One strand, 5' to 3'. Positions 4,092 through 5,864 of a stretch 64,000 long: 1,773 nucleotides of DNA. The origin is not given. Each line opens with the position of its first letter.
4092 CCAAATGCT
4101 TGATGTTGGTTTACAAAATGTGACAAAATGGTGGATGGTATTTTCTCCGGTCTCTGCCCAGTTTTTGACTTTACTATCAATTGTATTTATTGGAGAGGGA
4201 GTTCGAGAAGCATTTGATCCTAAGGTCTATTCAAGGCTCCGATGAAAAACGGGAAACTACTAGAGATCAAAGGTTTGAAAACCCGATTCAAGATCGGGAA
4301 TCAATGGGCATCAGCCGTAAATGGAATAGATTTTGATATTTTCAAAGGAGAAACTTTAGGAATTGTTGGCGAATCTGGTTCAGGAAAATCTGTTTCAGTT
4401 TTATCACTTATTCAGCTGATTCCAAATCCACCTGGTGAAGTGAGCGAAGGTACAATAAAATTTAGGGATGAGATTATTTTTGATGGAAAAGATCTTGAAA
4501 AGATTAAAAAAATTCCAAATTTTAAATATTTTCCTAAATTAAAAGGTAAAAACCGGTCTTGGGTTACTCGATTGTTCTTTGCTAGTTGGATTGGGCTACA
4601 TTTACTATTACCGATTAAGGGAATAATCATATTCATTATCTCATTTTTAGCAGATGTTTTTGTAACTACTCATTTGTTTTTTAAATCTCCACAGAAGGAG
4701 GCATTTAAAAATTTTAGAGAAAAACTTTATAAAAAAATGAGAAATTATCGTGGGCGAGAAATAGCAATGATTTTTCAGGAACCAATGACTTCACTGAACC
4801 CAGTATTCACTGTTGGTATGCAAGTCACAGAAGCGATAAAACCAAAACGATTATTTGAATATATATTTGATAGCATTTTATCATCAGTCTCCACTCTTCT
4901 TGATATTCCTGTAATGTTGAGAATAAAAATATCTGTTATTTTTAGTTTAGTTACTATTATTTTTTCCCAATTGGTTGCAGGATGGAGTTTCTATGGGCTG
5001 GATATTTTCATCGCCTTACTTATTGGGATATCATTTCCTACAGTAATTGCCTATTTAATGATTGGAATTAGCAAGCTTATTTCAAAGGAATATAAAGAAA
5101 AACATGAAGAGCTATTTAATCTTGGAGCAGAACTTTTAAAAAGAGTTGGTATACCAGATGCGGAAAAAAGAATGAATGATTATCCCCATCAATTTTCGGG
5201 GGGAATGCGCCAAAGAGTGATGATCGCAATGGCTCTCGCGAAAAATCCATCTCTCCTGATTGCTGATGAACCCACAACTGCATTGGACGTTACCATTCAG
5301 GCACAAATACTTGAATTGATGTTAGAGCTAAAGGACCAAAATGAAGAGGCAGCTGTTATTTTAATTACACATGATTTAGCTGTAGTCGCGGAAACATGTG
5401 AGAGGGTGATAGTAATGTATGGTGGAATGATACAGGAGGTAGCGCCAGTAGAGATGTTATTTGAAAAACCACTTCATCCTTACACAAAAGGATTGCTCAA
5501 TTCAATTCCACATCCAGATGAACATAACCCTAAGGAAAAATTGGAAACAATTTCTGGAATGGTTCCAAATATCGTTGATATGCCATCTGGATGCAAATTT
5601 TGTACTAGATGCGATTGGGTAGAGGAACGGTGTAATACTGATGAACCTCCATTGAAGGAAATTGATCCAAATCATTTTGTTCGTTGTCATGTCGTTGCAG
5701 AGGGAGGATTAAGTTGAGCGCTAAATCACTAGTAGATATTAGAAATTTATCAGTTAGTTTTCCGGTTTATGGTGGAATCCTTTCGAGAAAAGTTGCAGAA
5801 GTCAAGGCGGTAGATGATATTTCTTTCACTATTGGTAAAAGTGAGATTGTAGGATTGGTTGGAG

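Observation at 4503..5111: ABC ATPase carries two hydrophobic helical-hairpin insertions inside its nucleotide-binding domain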

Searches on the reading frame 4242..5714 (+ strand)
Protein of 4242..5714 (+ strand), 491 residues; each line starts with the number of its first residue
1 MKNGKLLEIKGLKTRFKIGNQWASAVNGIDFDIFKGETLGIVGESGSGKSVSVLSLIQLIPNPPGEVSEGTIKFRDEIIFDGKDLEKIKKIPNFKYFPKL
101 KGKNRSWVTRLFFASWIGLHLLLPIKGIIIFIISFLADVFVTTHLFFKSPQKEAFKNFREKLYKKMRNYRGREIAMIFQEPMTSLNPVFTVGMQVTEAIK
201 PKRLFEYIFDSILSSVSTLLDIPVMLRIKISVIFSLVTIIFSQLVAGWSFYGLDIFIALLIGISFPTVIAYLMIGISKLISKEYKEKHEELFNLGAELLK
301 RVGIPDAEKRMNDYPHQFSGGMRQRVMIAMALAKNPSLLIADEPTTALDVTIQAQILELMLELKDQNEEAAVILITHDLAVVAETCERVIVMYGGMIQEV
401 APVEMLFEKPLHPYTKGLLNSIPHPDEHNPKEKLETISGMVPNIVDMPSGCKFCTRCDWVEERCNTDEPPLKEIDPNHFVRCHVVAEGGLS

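Call 3: search_protein_families(library=pfam, proteins=[window:4242-5714:+], max_evalue=0.01)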
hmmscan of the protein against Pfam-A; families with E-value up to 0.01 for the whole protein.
window:4242-5714:+ (491 aa): 4 families
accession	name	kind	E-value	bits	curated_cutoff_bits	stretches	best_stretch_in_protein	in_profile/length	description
PF00005.33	ABC_tran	-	7.1e-24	85.4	25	2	161-346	48-137/137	ABC transporter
PF08352.17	oligo_HPY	-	3.5e-19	69.4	27.1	1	399-464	2-65/65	Oligopeptide/dipeptide transporter, C-terminal region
PF13304.12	AAA_21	-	2e-07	31.8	27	1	312-382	232-303/304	AAA domain, putative AbiEii toxin, Type IV TA system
PF02463.25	SMC_N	-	0.00083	19.3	40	0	205-390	109-209/220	RecF/RecN/SMC N terminal domain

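Call 4: search_solved_structures(query=window:4242-5714:+, show_alignments=3)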
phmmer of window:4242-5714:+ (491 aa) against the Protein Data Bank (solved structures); distinct sequences matched with E-value up to 0.001: 540 (the best 60 are shown).
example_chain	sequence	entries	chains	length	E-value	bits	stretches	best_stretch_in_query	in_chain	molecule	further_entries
8j5q_D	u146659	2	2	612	1.2e-95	324.2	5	295-482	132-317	Uncharacterized ABC transporter ATP-binding protein Rv1281c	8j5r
8j5s_D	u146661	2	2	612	6.5e-95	321.8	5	295-482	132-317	Uncharacterized ABC transporter ATP-binding protein Rv1281c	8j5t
8wd9_D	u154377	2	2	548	1e-78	268.4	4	296-424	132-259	Probable dipeptide-transport ATP-binding protein ABC transporter DppD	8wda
8wdb_D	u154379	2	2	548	5.8e-78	265.9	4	296-424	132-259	Probable dipeptide-transport ATP-binding protein ABC transporter DppD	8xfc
8z1v_C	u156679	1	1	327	1.8e-77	264.3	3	296-484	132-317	Dipeptide transport ATP-binding protein DppD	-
8z1w_C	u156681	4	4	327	4.2e-77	263.1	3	296-484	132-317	Dipeptide transport ATP-binding protein DppD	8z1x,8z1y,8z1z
8z21_C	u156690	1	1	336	8.4e-70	239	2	289-483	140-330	Oligopeptide transport ATP-binding protein OppD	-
4fwi_B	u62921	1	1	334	6.1e-53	183.4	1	287-488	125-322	ABC-type dipeptide/oligopeptide/nickel transport system, ATPase component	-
8z21_D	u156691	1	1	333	8.7e-51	176.3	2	301-482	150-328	Oligopeptide transport ATP-binding protein OppF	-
8z1v_D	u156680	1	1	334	8.7e-43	149.9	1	297-485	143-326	Dipeptide transport ATP-binding protein DppF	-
8z1w_D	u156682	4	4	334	2.2e-42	148.6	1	297-485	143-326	Dipeptide transport ATP-binding protein DppF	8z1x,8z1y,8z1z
7z19_I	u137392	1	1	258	1.5e-28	103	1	298-428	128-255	Putative phosphonates utilization ATP-binding protein PhnK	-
7z15_I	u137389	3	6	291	1.7e-28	102.8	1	299-423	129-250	Putative phosphonates utilization ATP-binding protein PhnK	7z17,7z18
7z16_I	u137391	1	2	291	4.3e-28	101.5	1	299-423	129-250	Putative phosphonates utilization ATP-binding protein PhnK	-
8s7v_K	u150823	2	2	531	4.4e-27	98.2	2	305-400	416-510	Glycine betaine/carnitine/choline transport ATP-binding protein OpuCA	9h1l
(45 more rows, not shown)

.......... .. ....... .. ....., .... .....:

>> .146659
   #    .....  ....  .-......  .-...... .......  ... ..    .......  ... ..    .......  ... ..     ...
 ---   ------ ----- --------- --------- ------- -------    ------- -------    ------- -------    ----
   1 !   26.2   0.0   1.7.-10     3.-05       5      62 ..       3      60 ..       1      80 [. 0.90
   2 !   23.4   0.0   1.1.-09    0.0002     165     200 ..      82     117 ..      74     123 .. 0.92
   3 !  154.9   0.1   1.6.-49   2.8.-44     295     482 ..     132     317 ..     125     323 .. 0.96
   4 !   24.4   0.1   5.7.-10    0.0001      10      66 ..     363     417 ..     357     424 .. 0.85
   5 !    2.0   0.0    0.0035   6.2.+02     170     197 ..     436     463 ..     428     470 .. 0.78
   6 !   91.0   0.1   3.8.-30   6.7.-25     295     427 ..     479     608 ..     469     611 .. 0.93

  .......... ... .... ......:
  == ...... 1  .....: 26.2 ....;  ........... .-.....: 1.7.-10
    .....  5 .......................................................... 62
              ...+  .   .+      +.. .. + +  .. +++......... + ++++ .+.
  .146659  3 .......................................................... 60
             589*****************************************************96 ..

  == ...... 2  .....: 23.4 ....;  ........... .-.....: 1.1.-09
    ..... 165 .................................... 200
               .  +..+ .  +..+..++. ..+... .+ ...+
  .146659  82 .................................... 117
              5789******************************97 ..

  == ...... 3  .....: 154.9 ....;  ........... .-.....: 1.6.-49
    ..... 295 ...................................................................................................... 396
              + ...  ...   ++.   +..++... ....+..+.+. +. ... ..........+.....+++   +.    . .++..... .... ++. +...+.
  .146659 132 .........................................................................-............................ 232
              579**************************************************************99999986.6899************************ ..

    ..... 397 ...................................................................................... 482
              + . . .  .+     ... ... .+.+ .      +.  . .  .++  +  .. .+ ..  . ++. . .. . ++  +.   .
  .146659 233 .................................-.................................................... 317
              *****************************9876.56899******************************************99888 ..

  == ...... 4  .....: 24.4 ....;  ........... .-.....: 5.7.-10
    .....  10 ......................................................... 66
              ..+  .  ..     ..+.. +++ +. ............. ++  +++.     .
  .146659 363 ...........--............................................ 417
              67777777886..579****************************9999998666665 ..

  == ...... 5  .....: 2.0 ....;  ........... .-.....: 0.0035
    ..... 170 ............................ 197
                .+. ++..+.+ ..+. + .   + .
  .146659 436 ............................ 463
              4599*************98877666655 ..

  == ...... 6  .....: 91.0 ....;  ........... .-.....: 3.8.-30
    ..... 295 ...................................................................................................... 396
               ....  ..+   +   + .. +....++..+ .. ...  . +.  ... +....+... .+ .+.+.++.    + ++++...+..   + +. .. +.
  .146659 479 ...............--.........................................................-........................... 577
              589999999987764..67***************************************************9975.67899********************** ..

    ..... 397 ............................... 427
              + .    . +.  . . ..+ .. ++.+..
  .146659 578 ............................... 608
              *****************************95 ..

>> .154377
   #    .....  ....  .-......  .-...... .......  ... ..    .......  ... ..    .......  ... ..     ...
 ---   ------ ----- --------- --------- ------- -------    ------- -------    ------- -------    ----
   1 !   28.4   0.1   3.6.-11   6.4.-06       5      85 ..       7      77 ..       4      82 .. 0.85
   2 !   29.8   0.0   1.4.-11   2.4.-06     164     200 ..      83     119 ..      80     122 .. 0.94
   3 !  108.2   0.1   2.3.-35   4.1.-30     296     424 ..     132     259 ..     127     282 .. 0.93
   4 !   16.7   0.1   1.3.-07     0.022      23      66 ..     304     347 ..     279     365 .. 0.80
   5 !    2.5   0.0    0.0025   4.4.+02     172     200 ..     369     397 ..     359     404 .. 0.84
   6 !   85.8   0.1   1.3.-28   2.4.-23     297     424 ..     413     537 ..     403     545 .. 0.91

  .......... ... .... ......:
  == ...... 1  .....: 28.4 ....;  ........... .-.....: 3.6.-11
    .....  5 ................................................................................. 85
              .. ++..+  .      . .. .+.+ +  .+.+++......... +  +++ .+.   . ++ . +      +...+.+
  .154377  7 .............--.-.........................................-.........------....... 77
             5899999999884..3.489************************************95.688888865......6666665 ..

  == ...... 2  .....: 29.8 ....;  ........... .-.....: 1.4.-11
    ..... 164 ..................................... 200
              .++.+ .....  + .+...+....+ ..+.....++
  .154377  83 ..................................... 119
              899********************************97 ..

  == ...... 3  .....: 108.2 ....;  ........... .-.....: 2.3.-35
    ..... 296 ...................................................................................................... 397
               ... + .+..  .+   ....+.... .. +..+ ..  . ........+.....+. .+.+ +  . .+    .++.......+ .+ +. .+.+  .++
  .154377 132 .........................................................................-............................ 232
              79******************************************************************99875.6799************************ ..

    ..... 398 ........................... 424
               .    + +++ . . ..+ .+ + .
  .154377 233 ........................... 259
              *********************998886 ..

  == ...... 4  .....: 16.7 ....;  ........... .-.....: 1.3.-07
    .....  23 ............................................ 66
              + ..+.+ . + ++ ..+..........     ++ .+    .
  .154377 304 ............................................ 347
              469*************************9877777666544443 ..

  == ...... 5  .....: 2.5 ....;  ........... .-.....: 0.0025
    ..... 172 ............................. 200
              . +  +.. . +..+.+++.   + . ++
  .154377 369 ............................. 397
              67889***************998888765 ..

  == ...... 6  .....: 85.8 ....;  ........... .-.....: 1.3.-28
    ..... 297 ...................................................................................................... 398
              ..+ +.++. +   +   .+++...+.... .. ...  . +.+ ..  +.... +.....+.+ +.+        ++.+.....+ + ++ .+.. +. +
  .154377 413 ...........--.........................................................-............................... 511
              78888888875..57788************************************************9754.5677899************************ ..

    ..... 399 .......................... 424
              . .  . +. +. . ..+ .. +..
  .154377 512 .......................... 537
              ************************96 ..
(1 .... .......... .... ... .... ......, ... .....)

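Call 5: find_homologous_proteins(query=window:4242-5714:+, max_evalue=1e-10)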
Query window:4242-5714:+ (491 aa): 8000 proteins with E <= 1e-10 among 8000 candidates; the best 120 are listed.
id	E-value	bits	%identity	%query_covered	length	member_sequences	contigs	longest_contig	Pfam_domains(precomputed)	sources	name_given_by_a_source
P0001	0.0e+0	1090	99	100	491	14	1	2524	PF00005.34,PF08352.18,PF13304.13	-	-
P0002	2.3e-248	843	73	100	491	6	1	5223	PF00005.34,PF08352.18,PF13304.13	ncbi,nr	ncbi:MAG: ABC transporter ATP-binding protein [Candidatus Marinimicrobia bacterium]|nr:ABC transport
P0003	3.8e-248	842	74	99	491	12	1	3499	PF00005.34,PF08352.18,PF13304.13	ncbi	-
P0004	7.6e-247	838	74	99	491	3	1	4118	PF00005.34,PF08352.18,PF13304.13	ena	-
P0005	1.1e-246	837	73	100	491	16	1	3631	PF00005.34,PF08352.18,PF13304.13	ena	-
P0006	1.8e-245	833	72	100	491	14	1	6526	PF00005.34,PF08352.18,PF13304.13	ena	-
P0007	1.0e-244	831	74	99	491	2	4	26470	PF00005.34,PF08352.18,PF13304.13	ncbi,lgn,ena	-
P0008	1.1e-244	831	73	100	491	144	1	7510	PF00005.34,PF08352.18,PF13304.13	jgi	-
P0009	3.5e-244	829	74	99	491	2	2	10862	PF00005.34,PF08352.18,PF13304.13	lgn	-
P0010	1.4e-242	824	72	99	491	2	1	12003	PF00005.34,PF08352.18,PF13304.13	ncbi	-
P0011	1.5e-242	824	74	100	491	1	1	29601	PF00005.34,PF08352.18,PF13304.13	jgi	-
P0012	1.8e-242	823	72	99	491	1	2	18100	PF00005.34,PF08352.18,PF13304.13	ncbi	-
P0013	6.3e-242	822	72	99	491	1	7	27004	PF00005.34,PF08352.18,PF13304.13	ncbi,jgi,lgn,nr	ncbi:MAG TPA: ATP-binding cassette domain-containing protein [Candidatus Marinimicrobia bacterium]|j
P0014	8.2e-242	821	72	99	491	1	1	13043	PF00005.34,PF08352.18,PF13304.13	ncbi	-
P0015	1.1e-241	821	72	100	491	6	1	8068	PF00005.34,PF08352.18,PF13304.13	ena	-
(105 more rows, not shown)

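Call 19: search_protein_families(library=ncbifam, proteins=[window:4242-5714:+], max_evalue=0.00001)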
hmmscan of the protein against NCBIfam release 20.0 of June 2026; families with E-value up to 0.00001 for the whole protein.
window:4242-5714:+ (491 aa): 180 families (the best 25 are shown)
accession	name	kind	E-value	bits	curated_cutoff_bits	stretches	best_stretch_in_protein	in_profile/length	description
NF008246.0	PRK11022.1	equivalog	6e-94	314.8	541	3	296-484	132-316/326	dipeptide ABC transporter ATP-binding protein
NF007010.1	PRK09473.1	subfamily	1.3e-91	306.6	575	3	286-486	119-315/318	oligopeptide ABC transporter ATP-binding protein OppD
NF043079.1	MMSYN1_0167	equivalog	2.9e-91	306.9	740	3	276-483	329-533/561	oligopeptide ABC transporter ATP-binding protein OppD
NF007613.0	PRK10261.1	equivalog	1e-74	252.1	1077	3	286-424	137-274/623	glutathione ABC transporter ATP-binding protein GsiA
NF011713.0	PRK15134.1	equivalog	1.7e-71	241.4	834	3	298-430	137-268/529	microcin C ABC transporter ATP-binding protein YejF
NF011659.0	PRK15079.1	equivalog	4.2e-66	222.9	540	2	295-485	144-331/334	murein tripeptide/oligopeptide ABC transporter ATP binding protein OppF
NF008453.0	PRK11308.1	subfamily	5e-65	219.9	408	2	296-486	142-327/334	dipeptide ABC transporter ATP-binding protein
TIGR02770.1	nickel_nikD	equivalog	1.5e-60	204.5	318.7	3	292-420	100-227/230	nickel import ATP-binding protein NikD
NF011674.0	PRK15093.1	equivalog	2.6e-59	201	627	2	296-484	137-323/330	putrescine export ABC transporter ATP-binding protein SapD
NF043078.1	MMSYN1_0168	equivalog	4.3e-59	200.7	800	2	296-434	474-609/649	oligopeptide ABC transporter ATP-binding protein OppF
NF047576.1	opine_ATP_CntF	equivalog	1.4e-56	191.6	385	3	277-421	109-252/264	staphylopine uptake ABC transporter ATP-binding protein CntF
NF047578.1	opine_ATP_CntD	equivalog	5.7e-56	189.7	380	3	277-421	109-252/266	staphylopine uptake ABC transporter ATP-binding protein CntD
NF043071.1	DppF_dipep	equivalog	1.2e-50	172.8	660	1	296-485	143-327/331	dipeptide ABC transporter ATP-binding subunit DppF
TIGR02769.1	nickel_nikE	equivalog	8.1e-37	127.1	332.55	1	296-422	131-253/265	nickel import ATP-binding protein NikE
NF007739.0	PRK10419.1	subfamily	3e-35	122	354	1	296-404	132-237/268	nickel ABC transporter ATP-binding protein NikE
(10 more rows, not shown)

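Call 21: predict_structure(alignment_id=A2)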
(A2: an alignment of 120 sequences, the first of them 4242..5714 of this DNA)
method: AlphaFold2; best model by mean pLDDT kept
length: 491 residues; sequences in the alignment: 120
mean_pLDDT: 81.3   pTM: 0.72
mean pLDDT of the five models: 81.3, 76.9, 75.8, 73.9, 73.0
residues with pLDDT >= 90: 109; 70-90: 302; 50-70: 62; < 50: 18
segments of 3 or more residues with pLDDT < 50: 60-63, 346-348, 430-434
pLDDT, mean of each block of 10 residues (from residue 1): 76 76 78 90 76 61 62 86 86 86 89 93 85 93 91 88 79 74 65 89 86 84 88 93 86 89 91 90 91 93 90 86 85 86 61 79 86 85 86 86 89 83 60 52 65 60 77 88 71 40
secondary structure, 60 per line:
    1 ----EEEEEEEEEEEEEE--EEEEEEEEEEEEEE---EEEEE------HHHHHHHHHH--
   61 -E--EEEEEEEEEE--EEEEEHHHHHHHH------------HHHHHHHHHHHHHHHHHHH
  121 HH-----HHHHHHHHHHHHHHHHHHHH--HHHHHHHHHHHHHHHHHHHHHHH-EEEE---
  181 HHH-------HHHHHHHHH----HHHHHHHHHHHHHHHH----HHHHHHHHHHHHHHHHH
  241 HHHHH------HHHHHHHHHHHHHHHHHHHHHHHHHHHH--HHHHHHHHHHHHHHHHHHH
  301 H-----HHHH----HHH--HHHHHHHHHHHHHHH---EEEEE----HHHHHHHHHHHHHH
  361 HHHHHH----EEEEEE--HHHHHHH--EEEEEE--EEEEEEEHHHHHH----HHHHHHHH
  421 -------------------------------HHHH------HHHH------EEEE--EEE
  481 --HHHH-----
elements in order: E5-18 E21-34 E38-42 H49-58 E65-74 E77-81 H82-89 H102-122 H128-147 H150-172 E174-177 H191-199 H204-219 H224-245 H252-279 H282-301 H307-310 H320-334 E338-342 H347-366 E371-376 H379-385 E388-393 E396-402 H403-408 H413-420 H452-455 H462-465 E472-475 E478-480 H483-486

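Call 24: search_protein_representatives(alignment_id=A2)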
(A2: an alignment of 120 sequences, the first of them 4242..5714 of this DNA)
Query: 120 sequences, 492 profile positions. Proteins with E-value up to 0.001 (for the whole library): 473909; up to 1e-10: 150542; up to 1e-30: 31291. The best 150 are listed.
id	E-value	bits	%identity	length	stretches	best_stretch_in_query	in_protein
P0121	5.8e-226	767.2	-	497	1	1-490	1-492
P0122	6.9e-172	588.9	-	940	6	287-472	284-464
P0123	1.8e-168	577.6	-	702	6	292-488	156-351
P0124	8.1e-167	572.2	-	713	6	286-485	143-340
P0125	1.3e-165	568.1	-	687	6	292-485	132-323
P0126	3.4e-162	556.9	-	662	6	289-484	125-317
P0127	5.2e-161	553.0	-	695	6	293-487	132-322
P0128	3.3e-160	550.4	-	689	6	291-488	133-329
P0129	9.6e-160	548.8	-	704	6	291-487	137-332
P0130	2.7e-159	547.3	-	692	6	293-487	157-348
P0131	1.2e-158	545.2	-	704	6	287-486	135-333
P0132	1.5e-158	544.8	-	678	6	289-485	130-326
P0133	1.7e-158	544.7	-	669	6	287-484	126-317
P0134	1.8e-158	544.6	-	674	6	285-486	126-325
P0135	6.4e-158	542.8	-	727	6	293-487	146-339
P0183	4.1e-146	503.9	-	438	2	163-489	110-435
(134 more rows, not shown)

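Call 26: fold_search(model_id=the predicted structure, library=pdb)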
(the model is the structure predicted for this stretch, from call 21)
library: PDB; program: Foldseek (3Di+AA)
matches with E <= 10: 1485; with E <= 0.001: 1148
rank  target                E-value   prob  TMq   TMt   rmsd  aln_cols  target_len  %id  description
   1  8z21_C                9.7e-26  1.00  0.55  0.80   7.8       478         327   31  Cryo-EM structure of Escherichia coli OppBCDF in the resting state (released 2025-04-16)
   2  8z1w_C                5.8e-25  1.00  0.54  0.78   7.3       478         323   32  Cryo-EM structure of Escherichia coli DppBCDF complex bound to ATPgammaS (released 2025-01-29)
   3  8z1v_C                7.5e-25  1.00  0.55  0.81   7.4       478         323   32  Cryo-EM structure of Escherichia coli DppBCDF in the resting state (released 2025-01-29)
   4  8z1y_C                9.2e-25  1.00  0.54  0.80   8.4       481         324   31  Cryo-EM structure of Escherichia coli DppABCDF in the pre-catalytic state (released 2025-01-29)
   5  8z1x_C                1.1e-24  1.00  0.53  0.77   7.4       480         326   32  Cryo-EM structure of Escherichia coli DppBCDF complex bound to AMPPNP (released 2025-01-29)
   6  8j5q_D                1.3e-24  1.00  0.57  0.46   7.8       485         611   27  Cryo-EM structure of Mycobacterium tuberculosis OppABCD in the pre-translocation state (released 2024-04-03)
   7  8j5r_D                9.3e-24  1.00  0.57  0.46   8.3       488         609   27  Cryo-EM structure of Mycobacterium tuberculosis OppABCD in the resting state (released 2024-04-03)
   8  8j5s_D                1.9e-23  1.00  0.58  0.47   7.8       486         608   26  Cryo-EM structure of Mycobacterium tuberculosis OppABCD in the pre-catalytic intermediate state (released 2024-04-03)
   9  8z21_D                2.1e-22  1.00  0.52  0.75   6.9       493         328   25  Cryo-EM structure of Escherichia coli OppBCDF in the resting state (released 2025-04-16)
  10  4fwi                  1.6e-21  1.00  0.54  0.82   9.2       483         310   25  Crystal structure of the nucleotide-binding domain of a dipeptide ABC transporter (released 2013-01-30)
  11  8z1x_D                2.3e-21  1.00  0.53  0.77   7.7       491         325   23  Cryo-EM structure of Escherichia coli DppBCDF complex bound to AMPPNP (released 2025-01-29)
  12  8z1v_D                1.1e-20  1.00  0.54  0.78   7.3       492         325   23  Cryo-EM structure of Escherichia coli DppBCDF in the resting state (released 2025-01-29)
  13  8z1w_D                1.1e-20  1.00  0.53  0.77   7.4       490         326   23  Cryo-EM structure of Escherichia coli DppBCDF complex bound to ATPgammaS (released 2025-01-29)
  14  8z1y_D                2.0e-20  1.00  0.53  0.78   9.5       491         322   23  Cryo-EM structure of Escherichia coli DppABCDF in the pre-catalytic state (released 2025-01-29)
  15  8wda_D                1.5e-19  1.00  0.45  0.43   5.1       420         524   26  Cryo-EM structure of the substrate-bound DppABCD complex (released 2024-09-18)
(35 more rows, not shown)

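Call 33: find_homologous_proteins(query=P0183, max_evalue=1e-30)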
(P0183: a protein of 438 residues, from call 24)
Query P0183 (438 aa): 8000 proteins with E <= 1e-30 among 8000 candidates; the best 120 are listed.
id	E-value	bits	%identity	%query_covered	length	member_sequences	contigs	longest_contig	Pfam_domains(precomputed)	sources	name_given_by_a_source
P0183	2.1e-290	981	100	100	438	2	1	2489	PF00005.34,PF08352.18,PF13304.13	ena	-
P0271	6.9e-154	531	59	40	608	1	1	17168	PF00005.34,PF13401.13,PF02463.26,PF08352.18,PF13304.13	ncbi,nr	ncbi:UNVERIFIED_CONTAM: hypothetical protein GTU68_003134 [Idotea baltica]|nr:hypothetical protein [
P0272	6.2e-152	524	71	49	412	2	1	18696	PF00005.34,PF08352.18,PF13304.13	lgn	-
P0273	1.9e-151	523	72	49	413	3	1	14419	PF00005.34,PF08352.18,PF13304.13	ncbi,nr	ncbi:MAG: ABC transporter ATP-binding protein [Planctomycetota bacterium]|nr:ABC transporter ATP-bin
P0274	1.9e-150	520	72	46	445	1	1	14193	PF00005.34,PF08352.18,PF13304.13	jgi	jgi:peptide/nickel transport system ATP-binding protein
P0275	2.6e-150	519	58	43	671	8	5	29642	PF00005.34,PF13401.13,PF02463.26,PF08352.18,PF13304.13,PF13191.13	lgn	-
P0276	4.8e-149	515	54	47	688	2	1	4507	PF00005.34,PF13401.13,PF02463.26,PF08352.18,PF13304.13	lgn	-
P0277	1.0e-148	514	56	43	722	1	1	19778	PF00005.34,PF08352.18,PF13304.13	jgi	jgi:peptide/nickel transport system ATP-binding protein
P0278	2.3e-148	513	55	44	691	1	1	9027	PF00005.34,PF13401.13,PF02463.26,PF08352.18,PF13304.13,PF13191.13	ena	-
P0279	2.9e-147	509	55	43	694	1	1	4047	PF00005.34,PF00006.32,PF02463.26,PF08352.18,PF13304.13,PF13191.13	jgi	jgi:peptide/nickel transport system ATP-binding protein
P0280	2.2e-146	506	71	49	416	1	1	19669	PF00005.34,PF08352.18,PF13304.13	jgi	jgi:peptide/nickel transport system ATP-binding protein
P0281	2.3e-146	506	54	44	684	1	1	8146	PF00005.34,PF13401.13,PF02463.26,PF08352.18,PF13304.13,PF00931.29,PF13191.13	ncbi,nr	ncbi:MAG: ABC transporter ATP-binding protein [Alphaproteobacteria bacterium]|nr:ABC transporter ATP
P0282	2.9e-146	506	54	47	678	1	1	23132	PF00005.34,PF13401.13,PF02463.26,PF08352.18,PF13304.13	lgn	-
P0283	1.7e-145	503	40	93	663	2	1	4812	PF00005.34,PF13401.13,PF02463.26,PF08352.18,PF13304.13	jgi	jgi:peptide/nickel transport system ATP-binding protein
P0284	2.2e-145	503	51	44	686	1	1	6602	PF00005.34,PF13401.13,PF02463.26,PF08352.18,PF13304.13,PF13191.13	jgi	jgi:peptide/nickel transport system ATP-binding protein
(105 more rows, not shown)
